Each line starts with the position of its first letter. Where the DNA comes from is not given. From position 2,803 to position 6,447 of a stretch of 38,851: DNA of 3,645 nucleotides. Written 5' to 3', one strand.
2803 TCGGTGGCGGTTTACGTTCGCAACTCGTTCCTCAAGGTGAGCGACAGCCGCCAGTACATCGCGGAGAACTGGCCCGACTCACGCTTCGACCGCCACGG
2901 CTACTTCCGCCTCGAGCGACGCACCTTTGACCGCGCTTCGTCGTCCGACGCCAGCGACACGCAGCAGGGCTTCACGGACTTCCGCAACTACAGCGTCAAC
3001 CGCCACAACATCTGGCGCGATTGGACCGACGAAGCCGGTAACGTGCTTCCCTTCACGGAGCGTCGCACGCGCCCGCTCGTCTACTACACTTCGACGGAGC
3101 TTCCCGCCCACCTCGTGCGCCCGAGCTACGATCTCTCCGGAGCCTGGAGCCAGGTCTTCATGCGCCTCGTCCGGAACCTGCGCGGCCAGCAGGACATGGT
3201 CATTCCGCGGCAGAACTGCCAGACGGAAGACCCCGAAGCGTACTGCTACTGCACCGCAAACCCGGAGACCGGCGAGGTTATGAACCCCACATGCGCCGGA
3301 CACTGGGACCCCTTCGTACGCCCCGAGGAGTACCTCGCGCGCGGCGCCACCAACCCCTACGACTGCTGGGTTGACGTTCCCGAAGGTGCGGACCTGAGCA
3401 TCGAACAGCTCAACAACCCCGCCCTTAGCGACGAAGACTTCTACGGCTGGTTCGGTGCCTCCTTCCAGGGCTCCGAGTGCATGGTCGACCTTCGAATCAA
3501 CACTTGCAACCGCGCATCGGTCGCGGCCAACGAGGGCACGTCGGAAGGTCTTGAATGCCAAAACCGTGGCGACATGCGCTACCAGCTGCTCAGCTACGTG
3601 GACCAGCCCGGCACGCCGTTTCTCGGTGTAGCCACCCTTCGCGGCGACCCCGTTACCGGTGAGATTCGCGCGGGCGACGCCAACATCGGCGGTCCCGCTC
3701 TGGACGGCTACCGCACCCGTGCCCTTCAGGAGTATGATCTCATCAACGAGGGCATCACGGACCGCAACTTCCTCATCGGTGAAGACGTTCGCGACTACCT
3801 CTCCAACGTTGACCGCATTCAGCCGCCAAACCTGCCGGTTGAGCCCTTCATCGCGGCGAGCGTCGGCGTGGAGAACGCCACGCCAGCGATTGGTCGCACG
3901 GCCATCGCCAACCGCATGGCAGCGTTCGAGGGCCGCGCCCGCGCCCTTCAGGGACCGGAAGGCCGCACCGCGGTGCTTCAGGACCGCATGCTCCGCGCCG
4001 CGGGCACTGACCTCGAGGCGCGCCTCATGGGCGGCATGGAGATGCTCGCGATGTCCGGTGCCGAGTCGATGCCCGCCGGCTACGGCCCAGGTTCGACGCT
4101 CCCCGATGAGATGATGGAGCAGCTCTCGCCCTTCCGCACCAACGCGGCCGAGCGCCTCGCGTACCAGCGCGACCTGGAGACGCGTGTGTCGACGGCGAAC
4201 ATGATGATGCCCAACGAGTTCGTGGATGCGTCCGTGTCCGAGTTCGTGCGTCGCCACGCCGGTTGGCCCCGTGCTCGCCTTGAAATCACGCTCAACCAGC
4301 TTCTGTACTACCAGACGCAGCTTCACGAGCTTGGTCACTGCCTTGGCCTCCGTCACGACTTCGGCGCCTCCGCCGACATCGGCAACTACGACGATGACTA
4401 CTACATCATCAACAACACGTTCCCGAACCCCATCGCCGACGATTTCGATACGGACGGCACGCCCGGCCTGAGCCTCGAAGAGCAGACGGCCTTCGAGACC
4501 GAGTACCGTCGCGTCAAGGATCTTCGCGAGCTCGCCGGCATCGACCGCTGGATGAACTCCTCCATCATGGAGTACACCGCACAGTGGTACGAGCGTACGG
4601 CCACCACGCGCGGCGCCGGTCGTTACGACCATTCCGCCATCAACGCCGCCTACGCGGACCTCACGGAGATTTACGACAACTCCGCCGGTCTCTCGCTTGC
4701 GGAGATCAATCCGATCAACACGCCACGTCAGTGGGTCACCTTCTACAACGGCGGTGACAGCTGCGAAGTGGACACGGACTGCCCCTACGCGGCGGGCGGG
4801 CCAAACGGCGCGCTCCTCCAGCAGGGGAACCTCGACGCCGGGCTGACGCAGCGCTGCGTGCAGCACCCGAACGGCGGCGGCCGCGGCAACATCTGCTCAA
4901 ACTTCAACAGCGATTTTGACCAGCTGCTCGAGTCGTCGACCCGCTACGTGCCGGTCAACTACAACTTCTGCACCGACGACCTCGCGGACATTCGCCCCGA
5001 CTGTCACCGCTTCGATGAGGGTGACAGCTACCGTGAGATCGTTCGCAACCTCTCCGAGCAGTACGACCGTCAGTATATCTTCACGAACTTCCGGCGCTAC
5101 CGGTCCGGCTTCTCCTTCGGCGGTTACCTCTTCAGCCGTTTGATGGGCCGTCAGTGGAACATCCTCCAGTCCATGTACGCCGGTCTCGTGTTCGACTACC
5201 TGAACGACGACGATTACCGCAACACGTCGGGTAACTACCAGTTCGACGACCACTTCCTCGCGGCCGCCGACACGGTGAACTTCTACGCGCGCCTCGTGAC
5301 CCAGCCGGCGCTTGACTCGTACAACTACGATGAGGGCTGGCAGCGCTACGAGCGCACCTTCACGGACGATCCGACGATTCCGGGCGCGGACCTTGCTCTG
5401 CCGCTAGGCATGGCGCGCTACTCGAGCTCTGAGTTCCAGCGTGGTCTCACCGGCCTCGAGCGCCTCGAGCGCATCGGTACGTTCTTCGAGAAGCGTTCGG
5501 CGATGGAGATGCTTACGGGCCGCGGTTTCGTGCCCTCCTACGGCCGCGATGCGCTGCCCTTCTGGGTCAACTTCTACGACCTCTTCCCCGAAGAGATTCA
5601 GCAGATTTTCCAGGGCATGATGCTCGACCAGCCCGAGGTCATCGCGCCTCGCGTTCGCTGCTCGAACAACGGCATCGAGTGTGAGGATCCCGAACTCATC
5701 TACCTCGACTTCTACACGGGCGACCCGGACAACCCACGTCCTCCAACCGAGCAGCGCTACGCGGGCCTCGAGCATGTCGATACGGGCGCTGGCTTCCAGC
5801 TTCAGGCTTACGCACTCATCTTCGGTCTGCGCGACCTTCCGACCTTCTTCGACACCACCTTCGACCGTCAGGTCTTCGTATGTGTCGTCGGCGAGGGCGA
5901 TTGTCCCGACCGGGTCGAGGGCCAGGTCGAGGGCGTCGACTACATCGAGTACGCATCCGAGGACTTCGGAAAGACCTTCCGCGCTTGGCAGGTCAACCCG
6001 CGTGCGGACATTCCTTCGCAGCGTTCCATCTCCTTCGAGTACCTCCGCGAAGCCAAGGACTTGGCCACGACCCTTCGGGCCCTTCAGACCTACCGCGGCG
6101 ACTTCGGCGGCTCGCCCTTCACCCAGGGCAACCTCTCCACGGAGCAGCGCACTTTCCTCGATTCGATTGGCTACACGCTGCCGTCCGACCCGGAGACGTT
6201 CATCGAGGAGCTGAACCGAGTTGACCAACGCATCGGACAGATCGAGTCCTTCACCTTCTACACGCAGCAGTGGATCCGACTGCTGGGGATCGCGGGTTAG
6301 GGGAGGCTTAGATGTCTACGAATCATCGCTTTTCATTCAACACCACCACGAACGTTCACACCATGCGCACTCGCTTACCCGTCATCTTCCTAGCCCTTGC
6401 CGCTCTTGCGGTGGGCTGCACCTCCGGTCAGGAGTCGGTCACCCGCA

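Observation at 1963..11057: Tandem operon of two giant (about 1445 and 1581 aa) paralogous metzincin lipoproteins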

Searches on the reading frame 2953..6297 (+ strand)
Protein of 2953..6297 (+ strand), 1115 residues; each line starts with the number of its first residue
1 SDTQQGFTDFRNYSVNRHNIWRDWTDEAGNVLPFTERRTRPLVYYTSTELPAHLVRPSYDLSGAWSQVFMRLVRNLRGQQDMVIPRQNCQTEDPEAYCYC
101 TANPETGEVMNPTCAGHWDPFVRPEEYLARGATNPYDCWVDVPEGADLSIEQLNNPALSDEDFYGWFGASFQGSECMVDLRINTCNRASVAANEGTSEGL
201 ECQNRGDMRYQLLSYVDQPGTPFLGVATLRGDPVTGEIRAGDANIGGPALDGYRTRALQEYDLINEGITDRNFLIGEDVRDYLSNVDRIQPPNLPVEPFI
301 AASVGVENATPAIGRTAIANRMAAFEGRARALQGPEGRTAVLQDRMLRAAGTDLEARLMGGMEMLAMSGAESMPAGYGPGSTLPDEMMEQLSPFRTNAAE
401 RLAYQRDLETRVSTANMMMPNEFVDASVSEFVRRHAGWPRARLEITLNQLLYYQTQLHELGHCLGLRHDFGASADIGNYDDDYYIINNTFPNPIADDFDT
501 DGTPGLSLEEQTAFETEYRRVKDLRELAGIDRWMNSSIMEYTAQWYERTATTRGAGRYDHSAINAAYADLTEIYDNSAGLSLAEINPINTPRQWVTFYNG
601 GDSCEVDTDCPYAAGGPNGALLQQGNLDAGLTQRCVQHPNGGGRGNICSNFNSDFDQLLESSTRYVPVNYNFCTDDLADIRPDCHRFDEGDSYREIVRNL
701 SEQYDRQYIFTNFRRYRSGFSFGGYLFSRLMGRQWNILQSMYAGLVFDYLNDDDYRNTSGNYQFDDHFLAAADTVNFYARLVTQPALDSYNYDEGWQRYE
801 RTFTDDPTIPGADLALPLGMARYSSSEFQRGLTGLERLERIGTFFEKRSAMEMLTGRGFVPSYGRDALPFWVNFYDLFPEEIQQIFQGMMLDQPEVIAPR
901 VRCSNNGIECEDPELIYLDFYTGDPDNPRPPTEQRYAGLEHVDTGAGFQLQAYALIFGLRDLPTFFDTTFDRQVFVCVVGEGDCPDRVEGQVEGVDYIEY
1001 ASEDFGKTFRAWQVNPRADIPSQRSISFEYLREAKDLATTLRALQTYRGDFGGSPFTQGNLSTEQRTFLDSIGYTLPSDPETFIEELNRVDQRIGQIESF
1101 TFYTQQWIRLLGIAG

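Call 24: search_solved_structures(query=A2, max_evalue=1, show_alignments=3)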
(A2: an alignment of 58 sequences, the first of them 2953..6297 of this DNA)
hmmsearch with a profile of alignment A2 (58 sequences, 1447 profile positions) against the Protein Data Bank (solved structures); distinct sequences matched with E-value up to 1: 35.
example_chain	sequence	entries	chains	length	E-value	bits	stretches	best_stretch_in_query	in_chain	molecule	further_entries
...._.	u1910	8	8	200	0.017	15.8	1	769-843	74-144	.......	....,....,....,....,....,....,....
6saz_A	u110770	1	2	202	0.018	15.8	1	769-843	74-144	Astacin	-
6ht9_A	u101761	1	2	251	0.028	15.1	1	769-843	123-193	Astacin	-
1yp1_A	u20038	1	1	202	0.056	14.1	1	779-805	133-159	FII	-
1cgf_A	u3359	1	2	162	0.11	13.1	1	777-798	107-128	FIBROBLAST COLLAGENASE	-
1cgl_A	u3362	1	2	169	0.12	13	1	777-798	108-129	FIBROBLAST COLLAGENASE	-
1cge_A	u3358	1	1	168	0.12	13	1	777-798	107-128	FIBROBLAST COLLAGENASE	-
2j0t_A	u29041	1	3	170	0.12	13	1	777-798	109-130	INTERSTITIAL COLLAGENASE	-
1ayk_A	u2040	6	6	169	0.12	13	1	777-798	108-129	COLLAGENASE | FIBROBLAST COLLAGENASE | PROTEIN (COLLAGENASE)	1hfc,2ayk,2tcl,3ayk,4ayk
9xvw_B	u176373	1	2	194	0.12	13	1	774-797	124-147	Bft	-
1qua_A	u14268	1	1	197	0.18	12.4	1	779-801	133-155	ACUTOLYSIN-C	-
3shi_A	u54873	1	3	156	0.18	12.4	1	777-798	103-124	Interstitial collagenase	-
966c_A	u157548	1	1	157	0.19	12.3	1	777-798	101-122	MMP-1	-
2w12_A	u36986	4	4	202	0.23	12.1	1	777-801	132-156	ZINC METALLOPROTEINASE BAP1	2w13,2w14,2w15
3vtg_A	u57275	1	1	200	0.25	12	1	765-834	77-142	High choriolytic enzyme 1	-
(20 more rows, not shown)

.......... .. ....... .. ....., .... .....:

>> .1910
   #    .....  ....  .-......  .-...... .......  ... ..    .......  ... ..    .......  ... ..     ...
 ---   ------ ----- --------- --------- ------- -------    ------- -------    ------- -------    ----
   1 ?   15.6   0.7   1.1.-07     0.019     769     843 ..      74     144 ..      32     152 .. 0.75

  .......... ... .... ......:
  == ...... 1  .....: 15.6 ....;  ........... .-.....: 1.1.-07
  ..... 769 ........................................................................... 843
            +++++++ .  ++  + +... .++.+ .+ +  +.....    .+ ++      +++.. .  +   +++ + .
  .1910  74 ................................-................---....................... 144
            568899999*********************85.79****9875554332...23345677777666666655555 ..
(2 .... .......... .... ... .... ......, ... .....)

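Call 37: predict_structure(alignment_id=A2)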
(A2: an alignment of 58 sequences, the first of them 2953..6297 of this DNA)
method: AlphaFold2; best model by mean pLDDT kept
length: 1115 residues; sequences in the alignment: 58
mean_pLDDT: 85.4   pTM: 0.86
mean pLDDT of the five models: 85.4, 84.6, 82.1, 81.6, 80.2
residues with pLDDT >= 90: 544; 70-90: 464; 50-70: 67; < 50: 40
segments of 3 or more residues with pLDDT < 50: 1-10, 269-274, 296-312, 422-424
pLDDT, mean of each block of 10 residues (from residue 1): 38 69 86 88 94 95 95 92 94 88 93 92 96 97 93 92 96 96 95 93 87 85 79 76 83 74 65 54 83 57 40 70 91 90 87 88 81 77 83 83 73 57 61 86 90 92 89 91 93 80 68 78 86 89 76 81 89 94 89 93 95 91 92 94 93 92 91 80 84 88 82 72 76 86 91 87 90 94 93 88 82 91 87 79 91 87 63 93 93 90 88 90 72 82 86 93 90 93 88 94 94 87 89 95 95 93 95 90 90 92 92 81
secondary structure, 60 per line:
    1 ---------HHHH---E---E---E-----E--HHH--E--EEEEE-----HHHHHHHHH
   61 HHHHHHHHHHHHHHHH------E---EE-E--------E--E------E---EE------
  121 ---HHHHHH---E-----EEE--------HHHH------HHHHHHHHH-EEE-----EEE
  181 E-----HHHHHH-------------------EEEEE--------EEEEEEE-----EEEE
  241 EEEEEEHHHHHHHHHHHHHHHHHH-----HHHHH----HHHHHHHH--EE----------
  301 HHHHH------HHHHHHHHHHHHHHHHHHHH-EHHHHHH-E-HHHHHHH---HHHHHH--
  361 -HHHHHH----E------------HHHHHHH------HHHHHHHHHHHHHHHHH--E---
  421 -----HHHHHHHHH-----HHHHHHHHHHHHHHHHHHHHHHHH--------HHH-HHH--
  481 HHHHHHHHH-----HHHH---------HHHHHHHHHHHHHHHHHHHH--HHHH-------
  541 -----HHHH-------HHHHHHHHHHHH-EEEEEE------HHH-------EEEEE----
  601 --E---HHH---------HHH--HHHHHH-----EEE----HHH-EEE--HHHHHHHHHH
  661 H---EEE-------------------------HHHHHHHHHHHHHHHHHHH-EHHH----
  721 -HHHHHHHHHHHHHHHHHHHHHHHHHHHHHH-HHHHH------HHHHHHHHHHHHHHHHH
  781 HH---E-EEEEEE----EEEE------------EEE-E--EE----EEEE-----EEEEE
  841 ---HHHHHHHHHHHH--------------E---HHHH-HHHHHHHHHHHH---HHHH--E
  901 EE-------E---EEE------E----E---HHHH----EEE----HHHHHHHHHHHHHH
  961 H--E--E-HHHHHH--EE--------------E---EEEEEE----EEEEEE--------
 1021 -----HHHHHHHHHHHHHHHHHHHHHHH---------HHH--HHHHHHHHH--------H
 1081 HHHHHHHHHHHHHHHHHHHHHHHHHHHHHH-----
elements in order (helices of 4 or more, strands of 3 or more residues): H10-13 E42-46 H52-76 H124-129 E139-141 H150-153 H160-168 E170-172 E178-181 H187-192 E212-216 E225-231 E237-246 H247-264 H270-274 H279-286 H301-305 H312-331 H334-339 H343-349 H353-358 H362-367 H385-391 H398-414 H426-434 H440-463 H481-489 H495-498 H508-527 H530-533 H546-549 H557-568 E570-575 E592-596 H624-629 E635-637 E646-648 H651-661 E665-667 H693-711 H722-751 H753-757 H764-782 E788-793 E798-801 E814-816 E827-830 E836-840 H844-855 H874-877 H879-890 H894-897 E900-902 E914-916 H932-935 E940-942 H947-961 H969-974 E997-1002 E1007-1012 H1026-1048 H1063-1071 H1080-1110

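Call 39: fold_search(model_id=the predicted structure, library=pdb)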
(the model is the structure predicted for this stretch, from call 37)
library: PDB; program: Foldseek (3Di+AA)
matches with E <= 10: 34; with E <= 0.001: 0
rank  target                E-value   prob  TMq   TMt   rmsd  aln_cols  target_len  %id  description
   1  5xbj                  1.9e+00  0.01  0.05  0.08  33.4       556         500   10  The structure of the flagellar hook junction protein HAP1 (FlgK) from Campylobacter jejuni (released 2017-12-06)
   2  4zwq_A                2.1e+00  0.18  0.03  0.23  15.1        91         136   21  Crystal Structure of the Bacteriophage T4 recombination mediator protein UvsY, Lattice Type I (released 2016-03-02)
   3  4zwt_J                2.3e+00  0.16  0.03  0.23  14.9        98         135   18  Crystal Structure of the Bacteriophage T4 recombination mediator protein UvsY, Lattice Type IV (released 2016-03-02)
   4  5tnb_A                2.4e+00  0.01  0.03  0.10  26.7       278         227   11  Crystal Structure of the ER-alpha Ligand-binding Domain (L372S,L536S) in Complex with the OBHS-BSC, 4-bromophenyl (1R, (released 2017-02-15)
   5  7msa_D                2.5e+00  0.02  0.03  0.11  26.8       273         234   12  GDC-9545 in complex with estrogen receptor alpha (released 2021-06-02)
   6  7n9o_B                2.5e+00  0.01  0.03  0.10  27.3       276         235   10  Estrogen Receptor Alpha Ligand Binding Domain in Complex with Aliphatic SERD S-C10(15) (released 2022-07-06)
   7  4zwt_C                3.3e+00  0.14  0.03  0.22  14.2        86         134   22  Crystal Structure of the Bacteriophage T4 recombination mediator protein UvsY, Lattice Type IV (released 2016-03-02)
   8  2ewp_A                3.6e+00  0.01  0.04  0.12  25.5       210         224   16  Crystal structure of Estrogen Related Receptor-3 (ERR-gamma) ligand binding domaind with tamoxifen analog GSK5182 (released 2006-05-09)
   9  5ehj_B                3.7e+00  0.01  0.03  0.10  26.7       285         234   12  Crystal Structure of the ER-alpha Ligand-binding Domain in Complex with the Cyclofenil Derivative 4,4'-[(4aR,8aR)-octa (released 2016-05-04)
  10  5dxk_B                4.5e+00  0.01  0.03  0.10  26.0       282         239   12  Crystal Structure of the ER-alpha Ligand-binding Domain in Complex with the Cyclofenil Derivative 4,4'-[(9s)-bicyclo[3 (released 2016-05-04)
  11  4el8                  5.1e+00  0.02  0.08  0.12  19.5       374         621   13  The unliganded structure of C.bescii CelA GH48 module (released 2013-03-20)
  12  3q95_B                5.1e+00  0.01  0.04  0.13  27.0       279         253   15  Crystal structure of human estrogen receptor alpha LBD in complex with GRIP peptide and estriol (released 2012-01-11)
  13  3uuc_A                5.1e+00  0.01  0.03  0.10  27.0       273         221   12  Crystal structure of hERa-LBD (wt) in complex with bisphenol-C (released 2012-08-22)
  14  5ogk_E                5.4e+00  0.01  0.04  0.12  24.4       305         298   11  Crystal structure of a nucleotide sugar transporter with bound nucleotide sugar. (released 2017-11-22)
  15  5tnb_C                5.4e+00  0.01  0.03  0.11  26.9       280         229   10  Crystal Structure of the ER-alpha Ligand-binding Domain (L372S,L536S) in Complex with the OBHS-BSC, 4-bromophenyl (1R, (released 2017-02-15)
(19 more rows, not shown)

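Call 78: fold_search(model_id=the predicted structure, library=viral)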
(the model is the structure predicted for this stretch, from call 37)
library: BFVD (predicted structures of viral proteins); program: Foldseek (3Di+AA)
matches with E <= 10: 63; with E <= 0.001: 0
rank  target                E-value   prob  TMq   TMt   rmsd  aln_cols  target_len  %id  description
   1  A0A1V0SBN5            3.4e-02  0.72  0.12  0.13  20.7       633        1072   14  Zinc-dependent metalloprotease [Catovirus CTV1]
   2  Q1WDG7                9.4e-01  0.02  0.05  0.06  25.6       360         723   12  (no name in the UniProt tables at hand)
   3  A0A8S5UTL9            1.3e+00  0.01  0.04  0.05  36.6       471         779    9  Uncharacterized protein [Myoviridae sp. ctYA416]
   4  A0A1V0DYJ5            1.7e+00  0.02  0.04  0.09  25.5       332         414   10  (no name in the UniProt tables at hand)
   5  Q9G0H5                2.6e+00  0.28  0.05  0.36  15.7       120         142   12  Gp10 [Roseobacter phage SIO1]
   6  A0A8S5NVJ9            3.4e+00  0.01  0.03  0.03  41.5       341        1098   12  Cargo protein 1 compact domain-containing protein [CrAss-like virus sp. ctWDt29]
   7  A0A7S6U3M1            3.6e+00  0.01  0.03  0.10  25.5       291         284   13  Minor head protein [Burkholderia phage Maja]
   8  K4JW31                3.8e+00  0.01  0.05  0.11  25.8       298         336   12  Uncharacterized protein [Caulobacter phage CcrColossus]
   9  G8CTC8                3.8e+00  0.01  0.05  0.10  26.3       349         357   10  (no name in the UniProt tables at hand)
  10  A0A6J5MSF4            3.8e+00  0.01  0.04  0.07  54.5       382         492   13  Uncharacterized protein [uncultured Caudovirales phage]
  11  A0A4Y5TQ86            3.8e+00  0.01  0.04  0.07  29.4       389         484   10  Uncharacterized protein [Serratia phage Moabite]
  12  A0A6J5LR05            4.5e+00  0.01  0.04  0.03  40.2       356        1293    8  Uncharacterized protein [uncultured Caudovirales phage]
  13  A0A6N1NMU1            4.5e+00  0.01  0.04  0.10  24.8       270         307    8  Putative orfan [Tupanvirus soda lake]
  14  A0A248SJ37            4.5e+00  0.01  0.04  0.08  26.8       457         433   10  (no name in the UniProt tables at hand)
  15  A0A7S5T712            4.7e+00  0.03  0.04  0.12  13.3        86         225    7  (no name in the UniProt tables at hand)
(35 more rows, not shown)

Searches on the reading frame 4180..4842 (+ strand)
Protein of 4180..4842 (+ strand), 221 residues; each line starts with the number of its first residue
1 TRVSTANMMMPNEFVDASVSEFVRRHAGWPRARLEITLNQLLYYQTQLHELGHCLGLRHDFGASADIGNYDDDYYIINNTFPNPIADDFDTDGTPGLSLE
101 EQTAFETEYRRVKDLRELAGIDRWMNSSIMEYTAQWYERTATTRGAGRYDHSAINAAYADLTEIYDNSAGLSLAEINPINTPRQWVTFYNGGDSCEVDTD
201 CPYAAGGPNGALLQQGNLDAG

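Call 53: search_solved_structures(query=window:4180-4842:+, max_evalue=10, show_alignments=0)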
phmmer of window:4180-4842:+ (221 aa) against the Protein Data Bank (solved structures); distinct sequences matched with E-value up to 10: 4.
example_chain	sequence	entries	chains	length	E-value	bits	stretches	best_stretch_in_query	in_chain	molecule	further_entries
2w12_A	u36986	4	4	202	0.51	13.3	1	38-64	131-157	ZINC METALLOPROTEINASE BAP1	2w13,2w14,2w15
6t8m_A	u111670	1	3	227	0.73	12.8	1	118-193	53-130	Prolyl 4-hydroxylase subunit alpha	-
1nd1_A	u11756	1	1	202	0.96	12.4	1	38-64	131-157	BaP1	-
1yp1_A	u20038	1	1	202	1.4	11.8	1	41-67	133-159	FII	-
